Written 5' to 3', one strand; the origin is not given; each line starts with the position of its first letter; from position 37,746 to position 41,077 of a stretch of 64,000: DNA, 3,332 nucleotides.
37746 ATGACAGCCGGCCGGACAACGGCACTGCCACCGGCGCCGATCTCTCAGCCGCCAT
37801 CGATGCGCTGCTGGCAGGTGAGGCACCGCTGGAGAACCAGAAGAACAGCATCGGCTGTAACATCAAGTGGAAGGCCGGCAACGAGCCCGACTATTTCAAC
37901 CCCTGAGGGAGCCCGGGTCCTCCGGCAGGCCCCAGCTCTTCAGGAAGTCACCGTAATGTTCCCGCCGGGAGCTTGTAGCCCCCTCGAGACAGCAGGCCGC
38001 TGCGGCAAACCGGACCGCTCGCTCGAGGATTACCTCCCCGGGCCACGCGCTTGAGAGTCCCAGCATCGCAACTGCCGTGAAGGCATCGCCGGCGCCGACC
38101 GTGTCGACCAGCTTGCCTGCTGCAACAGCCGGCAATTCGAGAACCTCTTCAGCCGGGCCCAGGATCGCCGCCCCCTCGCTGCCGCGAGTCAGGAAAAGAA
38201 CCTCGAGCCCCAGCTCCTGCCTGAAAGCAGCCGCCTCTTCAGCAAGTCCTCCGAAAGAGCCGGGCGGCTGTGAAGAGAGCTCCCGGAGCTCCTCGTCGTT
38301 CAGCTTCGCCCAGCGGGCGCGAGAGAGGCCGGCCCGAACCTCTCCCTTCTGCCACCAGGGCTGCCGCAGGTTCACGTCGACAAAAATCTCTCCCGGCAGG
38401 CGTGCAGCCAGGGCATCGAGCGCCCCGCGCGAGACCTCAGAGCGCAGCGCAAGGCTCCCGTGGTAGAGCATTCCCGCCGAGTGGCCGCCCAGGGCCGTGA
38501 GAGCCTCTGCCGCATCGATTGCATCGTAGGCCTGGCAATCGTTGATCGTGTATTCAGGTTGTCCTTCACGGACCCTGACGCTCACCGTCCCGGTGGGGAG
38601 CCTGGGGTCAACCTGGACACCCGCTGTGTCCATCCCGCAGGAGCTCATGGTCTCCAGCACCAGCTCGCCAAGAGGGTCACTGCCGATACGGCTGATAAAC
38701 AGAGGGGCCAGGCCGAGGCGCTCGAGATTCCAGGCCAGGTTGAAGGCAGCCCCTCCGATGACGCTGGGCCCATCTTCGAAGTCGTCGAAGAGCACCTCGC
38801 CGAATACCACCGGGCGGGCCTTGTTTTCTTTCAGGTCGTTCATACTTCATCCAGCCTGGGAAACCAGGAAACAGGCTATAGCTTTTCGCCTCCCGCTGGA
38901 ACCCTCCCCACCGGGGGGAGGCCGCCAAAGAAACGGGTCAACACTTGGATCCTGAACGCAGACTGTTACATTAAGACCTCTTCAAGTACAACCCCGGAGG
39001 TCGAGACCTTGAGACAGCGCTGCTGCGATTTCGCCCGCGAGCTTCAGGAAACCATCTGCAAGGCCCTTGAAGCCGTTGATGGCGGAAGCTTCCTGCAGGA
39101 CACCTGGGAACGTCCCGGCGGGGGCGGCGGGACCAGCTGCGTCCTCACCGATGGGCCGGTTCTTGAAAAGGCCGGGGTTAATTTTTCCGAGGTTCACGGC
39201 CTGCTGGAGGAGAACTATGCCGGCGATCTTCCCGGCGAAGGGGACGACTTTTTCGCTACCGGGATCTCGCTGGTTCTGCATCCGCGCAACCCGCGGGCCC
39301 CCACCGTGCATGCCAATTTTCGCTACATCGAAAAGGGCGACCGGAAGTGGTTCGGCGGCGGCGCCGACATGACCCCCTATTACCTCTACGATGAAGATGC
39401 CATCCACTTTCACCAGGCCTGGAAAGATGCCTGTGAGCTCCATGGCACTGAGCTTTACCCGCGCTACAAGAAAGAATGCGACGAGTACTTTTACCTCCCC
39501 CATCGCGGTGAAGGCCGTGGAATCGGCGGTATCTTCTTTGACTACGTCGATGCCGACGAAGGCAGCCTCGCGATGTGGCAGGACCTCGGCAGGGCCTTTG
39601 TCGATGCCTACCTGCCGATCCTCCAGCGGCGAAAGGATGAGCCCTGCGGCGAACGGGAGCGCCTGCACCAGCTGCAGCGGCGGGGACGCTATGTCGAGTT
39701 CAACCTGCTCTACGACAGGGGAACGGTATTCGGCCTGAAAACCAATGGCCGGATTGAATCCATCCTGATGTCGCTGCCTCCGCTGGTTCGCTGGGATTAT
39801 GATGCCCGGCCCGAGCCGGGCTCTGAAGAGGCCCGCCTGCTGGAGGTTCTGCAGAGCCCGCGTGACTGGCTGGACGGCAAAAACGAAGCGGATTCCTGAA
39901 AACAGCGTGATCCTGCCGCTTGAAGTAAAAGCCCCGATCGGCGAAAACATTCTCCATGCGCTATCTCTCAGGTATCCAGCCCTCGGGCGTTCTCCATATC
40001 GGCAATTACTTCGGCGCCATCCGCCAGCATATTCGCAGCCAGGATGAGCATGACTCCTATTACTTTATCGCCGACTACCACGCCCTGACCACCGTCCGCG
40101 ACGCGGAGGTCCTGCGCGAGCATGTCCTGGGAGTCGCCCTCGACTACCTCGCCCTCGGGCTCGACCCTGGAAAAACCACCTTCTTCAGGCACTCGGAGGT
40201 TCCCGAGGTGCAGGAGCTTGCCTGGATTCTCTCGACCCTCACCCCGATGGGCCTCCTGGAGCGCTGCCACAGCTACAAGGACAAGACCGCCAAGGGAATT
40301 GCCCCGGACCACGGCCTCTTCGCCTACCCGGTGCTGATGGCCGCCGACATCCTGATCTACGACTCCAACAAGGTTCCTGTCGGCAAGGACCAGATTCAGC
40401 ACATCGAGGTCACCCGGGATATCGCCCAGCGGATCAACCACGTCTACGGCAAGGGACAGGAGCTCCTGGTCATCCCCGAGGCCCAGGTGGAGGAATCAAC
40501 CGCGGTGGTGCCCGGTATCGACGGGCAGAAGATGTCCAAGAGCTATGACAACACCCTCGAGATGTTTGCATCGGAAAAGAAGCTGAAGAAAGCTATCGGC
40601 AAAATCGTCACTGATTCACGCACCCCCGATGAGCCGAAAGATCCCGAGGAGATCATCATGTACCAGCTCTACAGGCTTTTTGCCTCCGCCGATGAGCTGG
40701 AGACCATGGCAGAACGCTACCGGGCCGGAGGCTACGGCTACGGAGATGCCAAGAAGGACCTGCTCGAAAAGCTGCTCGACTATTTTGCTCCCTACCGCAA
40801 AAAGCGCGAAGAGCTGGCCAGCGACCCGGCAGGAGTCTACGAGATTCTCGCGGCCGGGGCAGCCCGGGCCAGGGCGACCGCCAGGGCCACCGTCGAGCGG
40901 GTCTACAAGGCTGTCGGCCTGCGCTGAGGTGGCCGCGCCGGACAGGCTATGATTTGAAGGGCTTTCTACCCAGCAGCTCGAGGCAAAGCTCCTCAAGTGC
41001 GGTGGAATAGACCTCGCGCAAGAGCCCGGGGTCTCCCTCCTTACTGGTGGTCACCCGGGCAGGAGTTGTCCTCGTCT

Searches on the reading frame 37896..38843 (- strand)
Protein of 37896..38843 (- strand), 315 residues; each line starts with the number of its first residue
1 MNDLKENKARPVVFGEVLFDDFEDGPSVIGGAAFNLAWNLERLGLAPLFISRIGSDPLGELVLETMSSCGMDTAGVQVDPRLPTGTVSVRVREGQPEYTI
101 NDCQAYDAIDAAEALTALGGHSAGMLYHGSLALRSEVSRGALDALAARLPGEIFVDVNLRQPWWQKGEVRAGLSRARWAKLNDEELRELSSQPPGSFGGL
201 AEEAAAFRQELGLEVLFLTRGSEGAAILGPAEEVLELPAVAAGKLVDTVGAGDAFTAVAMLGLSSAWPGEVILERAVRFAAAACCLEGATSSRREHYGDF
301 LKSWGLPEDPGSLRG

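Call 45: search_protein_families(library=pfam, proteins=[window:37896-38843:-])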
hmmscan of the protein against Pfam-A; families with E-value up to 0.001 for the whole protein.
window:37896-38843:- (315 aa): 1 family
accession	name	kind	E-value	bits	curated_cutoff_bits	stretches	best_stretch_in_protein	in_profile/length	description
PF00294.29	PfkB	-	3e-37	129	25.8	1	28-292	34-298/302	pfkB family carbohydrate kinase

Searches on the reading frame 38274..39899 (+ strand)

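Call 43: search_protein_families(library=pfam, proteins=[window:38274-39899:+])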
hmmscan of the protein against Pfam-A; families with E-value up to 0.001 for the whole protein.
window:38274-39899:+ (541 aa): 1 family
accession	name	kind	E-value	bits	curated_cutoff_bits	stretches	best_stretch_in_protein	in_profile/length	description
PF01218.23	Coprogen_oxidas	-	6.6e-122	406.2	31.8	1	252-532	4-295/295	Coproporphyrinogen III oxidase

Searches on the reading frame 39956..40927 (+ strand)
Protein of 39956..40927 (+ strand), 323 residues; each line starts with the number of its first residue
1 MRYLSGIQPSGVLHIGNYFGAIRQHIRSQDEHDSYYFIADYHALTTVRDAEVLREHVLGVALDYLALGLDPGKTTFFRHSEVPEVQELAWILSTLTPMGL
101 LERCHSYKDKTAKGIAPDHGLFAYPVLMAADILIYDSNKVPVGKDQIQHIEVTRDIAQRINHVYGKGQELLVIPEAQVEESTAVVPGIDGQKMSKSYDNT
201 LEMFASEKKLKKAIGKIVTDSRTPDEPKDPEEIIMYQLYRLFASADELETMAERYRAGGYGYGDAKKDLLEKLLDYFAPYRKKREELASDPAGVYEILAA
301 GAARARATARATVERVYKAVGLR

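Call 43: search_protein_families(library=pfam, proteins=[window:39956-40927:+])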
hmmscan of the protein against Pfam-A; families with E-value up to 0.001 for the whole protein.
window:39956-40927:+ (323 aa): 1 family
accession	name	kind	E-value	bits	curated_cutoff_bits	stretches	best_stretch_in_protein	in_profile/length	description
PF00579.31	tRNA-synt_1b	-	2.8e-56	191.4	21.1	1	2-275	7-289/292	tRNA synthetases class I (W and Y)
